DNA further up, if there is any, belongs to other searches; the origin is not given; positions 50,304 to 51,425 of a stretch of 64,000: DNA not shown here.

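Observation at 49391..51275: Cadherin-like lipoprotein and a PAPS-type sulfotransferase appended to the pilY1 operon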

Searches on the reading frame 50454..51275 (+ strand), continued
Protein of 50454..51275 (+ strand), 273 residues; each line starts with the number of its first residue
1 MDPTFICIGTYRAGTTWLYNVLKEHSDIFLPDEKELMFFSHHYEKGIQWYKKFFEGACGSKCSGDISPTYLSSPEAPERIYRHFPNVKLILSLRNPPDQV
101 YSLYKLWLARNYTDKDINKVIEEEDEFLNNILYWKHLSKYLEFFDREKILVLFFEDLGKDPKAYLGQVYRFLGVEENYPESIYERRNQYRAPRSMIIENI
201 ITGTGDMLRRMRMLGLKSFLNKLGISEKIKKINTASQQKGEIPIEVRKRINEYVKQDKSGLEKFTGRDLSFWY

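Call 18: search_solved_structures(query=window:50454-51275:+, max_evalue=0.01, show_alignments=3)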
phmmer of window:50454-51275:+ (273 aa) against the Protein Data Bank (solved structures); distinct sequences matched with E-value up to 0.01: 22.
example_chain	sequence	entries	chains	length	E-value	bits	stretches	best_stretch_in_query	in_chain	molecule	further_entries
3rnl_A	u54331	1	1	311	5e-24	88.5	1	49-272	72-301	Sulfotransferase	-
1zrh_A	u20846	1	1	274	1.2e-16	64.4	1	3-175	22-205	Heparan sulfate glucosamine 3-O-sulfotransferase 1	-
3uan_A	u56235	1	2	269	4.3e-16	62.5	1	3-176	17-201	Heparan sulfate glucosamine 3-O-sulfotransferase 1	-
1vkj_A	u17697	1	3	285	5.2e-16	62.2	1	3-176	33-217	heparan sulfate (glucosamine) 3-O-sulfotransferase 1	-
1t8t_A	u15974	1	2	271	3.8e-14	56.2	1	3-176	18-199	heparan sulfate D-glucosaminyl 3-O-sulfotransferase 3A1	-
1t8u_A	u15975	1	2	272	3.8e-14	56.1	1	3-176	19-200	heparan sulfate D-glucosaminyl 3-O-sulfotransferase 3A1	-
6xkg_B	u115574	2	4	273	3.9e-14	56.1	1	3-176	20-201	Heparan sulfate glucosamine 3-O-sulfotransferase 3A1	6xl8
1nst_A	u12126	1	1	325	1.3e-13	54.4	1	3-176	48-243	HEPARAN SULFATE N-DEACETYLASE/N-SULFOTRANSFERASE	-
3bd9_A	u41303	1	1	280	1.5e-13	54.1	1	3-175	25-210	Heparan sulfate glucosamine 3-O-sulfotransferase 5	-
7scd_A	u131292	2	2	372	4e-13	52.8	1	3-175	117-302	Thioredoxin 1,Heparan sulfate glucosamine 3-O-sulfotransferase 5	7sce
8ccy_A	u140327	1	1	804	1.4e-12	51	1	3-176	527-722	Bifunctional heparan sulfate N-deacetylase/N-sulfotransferase 1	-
8chs_A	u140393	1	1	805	1.4e-12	51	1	3-176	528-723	Bifunctional heparan sulfate N-deacetylase/N-sulfotransferase 1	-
9f6z_A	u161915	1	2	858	1.6e-12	50.8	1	3-176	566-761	Bifunctional heparan sulfate N-deacetylase/N-sulfotransferase 1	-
8cd0_A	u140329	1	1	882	1.7e-12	50.7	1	3-176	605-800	Bifunctional heparan sulfate N-deacetylase/N-sulfotransferase 1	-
3bfx_A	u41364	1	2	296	9.3e-10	41.7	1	6-226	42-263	Sulfotransferase 1C2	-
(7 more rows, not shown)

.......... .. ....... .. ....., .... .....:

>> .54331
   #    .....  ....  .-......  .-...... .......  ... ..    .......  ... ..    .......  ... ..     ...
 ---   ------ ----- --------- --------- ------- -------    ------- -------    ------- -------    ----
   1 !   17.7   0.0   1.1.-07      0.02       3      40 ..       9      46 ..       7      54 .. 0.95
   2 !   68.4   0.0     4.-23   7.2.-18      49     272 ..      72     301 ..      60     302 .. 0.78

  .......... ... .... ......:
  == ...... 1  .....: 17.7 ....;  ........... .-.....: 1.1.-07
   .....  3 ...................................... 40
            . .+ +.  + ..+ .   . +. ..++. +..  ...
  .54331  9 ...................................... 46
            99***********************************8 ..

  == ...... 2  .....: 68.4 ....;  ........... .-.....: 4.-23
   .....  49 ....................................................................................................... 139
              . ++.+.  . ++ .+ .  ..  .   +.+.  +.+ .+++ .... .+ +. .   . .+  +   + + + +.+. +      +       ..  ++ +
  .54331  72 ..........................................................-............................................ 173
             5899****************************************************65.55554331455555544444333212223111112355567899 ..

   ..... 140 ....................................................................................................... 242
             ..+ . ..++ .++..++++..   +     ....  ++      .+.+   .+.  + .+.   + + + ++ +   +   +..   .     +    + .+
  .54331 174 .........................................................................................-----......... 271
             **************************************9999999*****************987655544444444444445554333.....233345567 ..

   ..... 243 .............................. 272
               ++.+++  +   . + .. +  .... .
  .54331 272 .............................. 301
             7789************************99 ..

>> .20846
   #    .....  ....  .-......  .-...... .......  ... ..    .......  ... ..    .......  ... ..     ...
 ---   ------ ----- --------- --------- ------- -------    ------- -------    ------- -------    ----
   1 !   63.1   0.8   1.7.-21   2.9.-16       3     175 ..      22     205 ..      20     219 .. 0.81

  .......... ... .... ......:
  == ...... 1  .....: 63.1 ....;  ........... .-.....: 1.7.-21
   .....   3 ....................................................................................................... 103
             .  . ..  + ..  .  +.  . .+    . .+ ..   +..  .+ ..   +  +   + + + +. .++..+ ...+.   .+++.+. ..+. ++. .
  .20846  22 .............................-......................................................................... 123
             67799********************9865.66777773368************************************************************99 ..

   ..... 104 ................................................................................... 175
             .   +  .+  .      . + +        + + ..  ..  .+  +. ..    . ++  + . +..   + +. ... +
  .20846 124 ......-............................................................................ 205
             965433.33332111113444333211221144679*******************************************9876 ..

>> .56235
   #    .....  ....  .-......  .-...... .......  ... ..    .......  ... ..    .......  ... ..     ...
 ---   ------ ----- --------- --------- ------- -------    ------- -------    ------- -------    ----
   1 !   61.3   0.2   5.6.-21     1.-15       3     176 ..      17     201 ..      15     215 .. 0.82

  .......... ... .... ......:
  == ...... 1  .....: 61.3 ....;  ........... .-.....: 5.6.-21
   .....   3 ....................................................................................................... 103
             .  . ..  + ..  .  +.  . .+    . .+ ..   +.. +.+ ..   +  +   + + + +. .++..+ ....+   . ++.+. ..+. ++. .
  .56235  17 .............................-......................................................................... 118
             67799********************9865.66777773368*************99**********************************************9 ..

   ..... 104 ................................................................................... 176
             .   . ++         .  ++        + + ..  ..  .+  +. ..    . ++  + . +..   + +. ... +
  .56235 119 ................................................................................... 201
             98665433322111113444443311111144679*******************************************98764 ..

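Call 28: find_related_loci(query=A3, collection=genome_contigs, flank=10000)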
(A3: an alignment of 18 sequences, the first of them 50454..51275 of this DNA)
Query A3 (273 aa) in genome_contigs; peptide patterns used: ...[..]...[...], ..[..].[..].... (x = any residue, [..] = any of these).
87 stretches matched a pattern; 13 encode a relative of the query (tblastn E <= 1e-3); 13 distinct loci.
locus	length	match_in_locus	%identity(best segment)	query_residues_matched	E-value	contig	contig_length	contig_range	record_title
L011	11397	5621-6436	84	1-272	2e-159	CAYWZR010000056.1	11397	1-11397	MAG TPA_asm: uncultured Nitrospirota bacterium isolate SRP128015_co3_158 genome assembly, contig: NODE_6603_length_11397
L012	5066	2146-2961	77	1-272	4e-142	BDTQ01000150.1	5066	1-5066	Bacterium BMS3Bbin07 DNA, contig: NODE_124, whole genome shotgun sequence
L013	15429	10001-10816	76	1-272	6e-138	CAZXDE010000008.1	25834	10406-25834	MAG TPA_asm: uncultured Thermodesulfovibrio sp. isolate binchicken_co121_306 genome assembly, contig: NODE_997_length_25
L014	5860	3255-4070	75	1-272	1e-137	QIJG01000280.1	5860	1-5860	MAG: Nitrospirae bacterium isolate SZUA-77 Ga0063293_10019864, whole genome shotgun sequence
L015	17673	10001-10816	73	1-272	7e-133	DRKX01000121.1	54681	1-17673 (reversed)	MAG TPA_asm: Nitrospirae bacterium isolate HyVt-450 HyVt-450_k145_45918, whole genome shotgun sequence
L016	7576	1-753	76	22-272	5e-125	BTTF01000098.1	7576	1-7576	MAG: Bacterium Idc_ex_meta_mg7 DNA, NODE_536_7576_cov_37.183318, whole genome shotgun sequence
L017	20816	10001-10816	75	1-272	1e-136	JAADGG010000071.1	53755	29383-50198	MAG: Nitrospirota bacterium isolate M_MetaBat.107 contig-127_424, whole genome shotgun sequence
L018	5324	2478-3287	60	3-272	6e-110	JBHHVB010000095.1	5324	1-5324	MAG: Gammaproteobacteria bacterium isolate S.4.sp3_bin.46 NODE_7823_length_5324_cov_6.399507, whole genome shotgun seque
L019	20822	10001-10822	52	1-272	1e-99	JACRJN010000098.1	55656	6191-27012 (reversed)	MAG: Candidatus Schekmanbacteria bacterium isolate NC_groundwater_1830_Pr3_B-0.1um_47_19 SR-2_scaffold_141_1844379, whol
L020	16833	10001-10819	49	1-272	6e-89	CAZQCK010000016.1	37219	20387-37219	MAG TPA_asm: uncultured Desulfobacterales bacterium isolate SRP141376_co1_390 genome assembly, contig: NODE_2626_length_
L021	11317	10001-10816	45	1-272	4e-82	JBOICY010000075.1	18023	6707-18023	MAG: Methylococcales bacterium isolate H1-B1_metabat2.bin.32 k127_1783670, whole genome shotgun sequence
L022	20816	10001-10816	38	1-272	4e-68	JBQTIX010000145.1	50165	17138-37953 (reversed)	MAG: Panacagrimonas sp. isolate SAW210 c_000000011504, whole genome shotgun sequence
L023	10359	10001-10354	81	1-118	3e-65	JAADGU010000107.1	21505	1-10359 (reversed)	MAG: Nitrospirota bacterium isolate M_MetaBat.13 contig-127_4133, whole genome shotgun sequence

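Call 45: search_protein_families(library=pfam, proteins=[L020:1455-2330:+, L020:6249-7043:+], max_evalue=0.01)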
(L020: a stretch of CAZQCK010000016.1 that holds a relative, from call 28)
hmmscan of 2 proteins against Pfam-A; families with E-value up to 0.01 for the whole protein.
L020:1455-2330:+ (292 aa): 2 families
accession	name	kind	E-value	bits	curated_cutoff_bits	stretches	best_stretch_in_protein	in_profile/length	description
PF00685.33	Sulfotransfer_1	-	3.4e-21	76.2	22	1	2-277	3-250/255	Sulfotransferase domain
PF13469.12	Sulfotransfer_3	-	5.1e-13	50.2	27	2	1-38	1-40/216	Sulfotransferase family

L020:6249-7043:+ (265 aa): 2 families
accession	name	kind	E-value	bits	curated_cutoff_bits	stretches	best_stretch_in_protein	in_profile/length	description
PF00685.33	Sulfotransfer_1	-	1.3e-13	51.4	22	1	7-185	6-185/255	Sulfotransferase domain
PF13469.12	Sulfotransfer_3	-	1.1e-12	49.1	27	2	6-62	3-58/216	Sulfotransferase family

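Call 46: find_encoding_contigs(protein=P0013, flank=10000, max_places=1)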
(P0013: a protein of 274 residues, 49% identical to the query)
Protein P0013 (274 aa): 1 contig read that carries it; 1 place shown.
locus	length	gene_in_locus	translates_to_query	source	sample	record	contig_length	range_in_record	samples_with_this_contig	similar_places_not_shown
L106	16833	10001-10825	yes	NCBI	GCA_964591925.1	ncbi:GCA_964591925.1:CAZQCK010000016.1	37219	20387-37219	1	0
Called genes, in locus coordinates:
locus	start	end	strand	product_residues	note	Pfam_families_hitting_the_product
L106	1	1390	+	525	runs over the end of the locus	PF01943:Polysacc_synt, PF13440:Polysacc_synt_3, PF03023:MurJ, PF01554:MatE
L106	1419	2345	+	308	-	PF00685:Sulfotransfer_1, PF13469:Sulfotransfer_3 (faint)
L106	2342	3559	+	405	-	PF13439:Glyco_transf_4, PF00534:Glycos_transf_1, PF13692:Glyco_trans_1_4, PF13524:Glyco_trans_1_2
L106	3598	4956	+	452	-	-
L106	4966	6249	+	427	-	PF13439:Glyco_transf_4 (faint), PF00534:Glycos_transf_1, PF13692:Glyco_trans_1_4, PF13524:Glyco_trans_1_2 (weak)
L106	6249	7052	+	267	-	PF00685:Sulfotransfer_1, PF13469:Sulfotransfer_3 (weak)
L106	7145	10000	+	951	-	PF02838:Glyco_hydro_20b (weak)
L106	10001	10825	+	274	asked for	PF00685:Sulfotransfer_1, PF13469:Sulfotransfer_3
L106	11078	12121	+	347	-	PF13439:Glyco_transf_4, PF13579:Glyco_trans_4_4 (weak), PF00534:Glycos_transf_1, PF13692:Glyco_trans_1_4, PF13524:Glyco_trans_1_2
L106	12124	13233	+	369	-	PF13439:Glyco_transf_4, PF13579:Glyco_trans_4_4, PF00534:Glycos_transf_1, PF13524:Glyco_trans_1_2 (weak), PF13692:Glyco_trans_1_4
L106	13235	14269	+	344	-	PF04055:Radical_SAM, PF13186:SPASM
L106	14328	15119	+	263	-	PF00551:Formyl_trans_N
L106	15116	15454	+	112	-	PF01522:Polysacc_deac_1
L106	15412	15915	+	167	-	PF11959:DUF3473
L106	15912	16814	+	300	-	PF13439:Glyco_transf_4, PF13579:Glyco_trans_4_4, PF00534:Glycos_transf_1, PF13692:Glyco_trans_1_4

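Call 47: find_encoding_contigs(protein=P0017, flank=10000, max_places=1)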
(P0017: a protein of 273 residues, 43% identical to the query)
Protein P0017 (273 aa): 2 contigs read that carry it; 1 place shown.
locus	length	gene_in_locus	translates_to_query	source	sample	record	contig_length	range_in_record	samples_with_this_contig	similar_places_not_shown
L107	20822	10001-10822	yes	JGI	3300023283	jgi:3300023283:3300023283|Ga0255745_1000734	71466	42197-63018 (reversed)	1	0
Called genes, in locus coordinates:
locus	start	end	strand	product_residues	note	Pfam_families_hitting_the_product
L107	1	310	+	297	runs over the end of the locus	PF00685:Sulfotransfer_1, PF13469:Sulfotransfer_3 (weak)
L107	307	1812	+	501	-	-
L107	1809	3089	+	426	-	PF13439:Glyco_transf_4, PF13579:Glyco_trans_4_4, PF00534:Glycos_transf_1, PF13692:Glyco_trans_1_4, PF13524:Glyco_trans_1_2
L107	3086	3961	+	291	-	PF00685:Sulfotransfer_1 (faint), PF13469:Sulfotransfer_3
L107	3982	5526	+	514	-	-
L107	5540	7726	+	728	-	-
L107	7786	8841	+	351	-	PF13469:Sulfotransfer_3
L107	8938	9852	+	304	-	PF00685:Sulfotransfer_1, PF09037:Sulphotransf (faint), PF13469:Sulfotransfer_3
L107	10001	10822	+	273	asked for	PF00685:Sulfotransfer_1, PF13469:Sulfotransfer_3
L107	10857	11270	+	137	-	-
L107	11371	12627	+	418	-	PF13439:Glyco_transf_4, PF13579:Glyco_trans_4_4, PF00534:Glycos_transf_1, PF13692:Glyco_trans_1_4, PF13524:Glyco_trans_1_2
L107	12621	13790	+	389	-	PF13439:Glyco_transf_4, PF13579:Glyco_trans_4_4, PF20706:GT4-conflict (weak), PF00534:Glycos_transf_1, PF13692:Glyco_trans_1_4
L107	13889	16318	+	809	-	PF12895:ANAPC3 (weak), PF14559:TPR_19, PF14559:TPR_19, PF13432:TPR_16, PF13432:TPR_16, PF13432:TPR_16, PF13432:TPR_16, PF14559:TPR_19, +38 more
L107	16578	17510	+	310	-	PF01904:DUF72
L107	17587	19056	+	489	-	PF00069:Pkinase, PF01636:APH (faint), PF07714:PK_Tyr_Ser-Thr, PF03109:ABC1 (weak), PF14853:Fis1_TPR_C (faint)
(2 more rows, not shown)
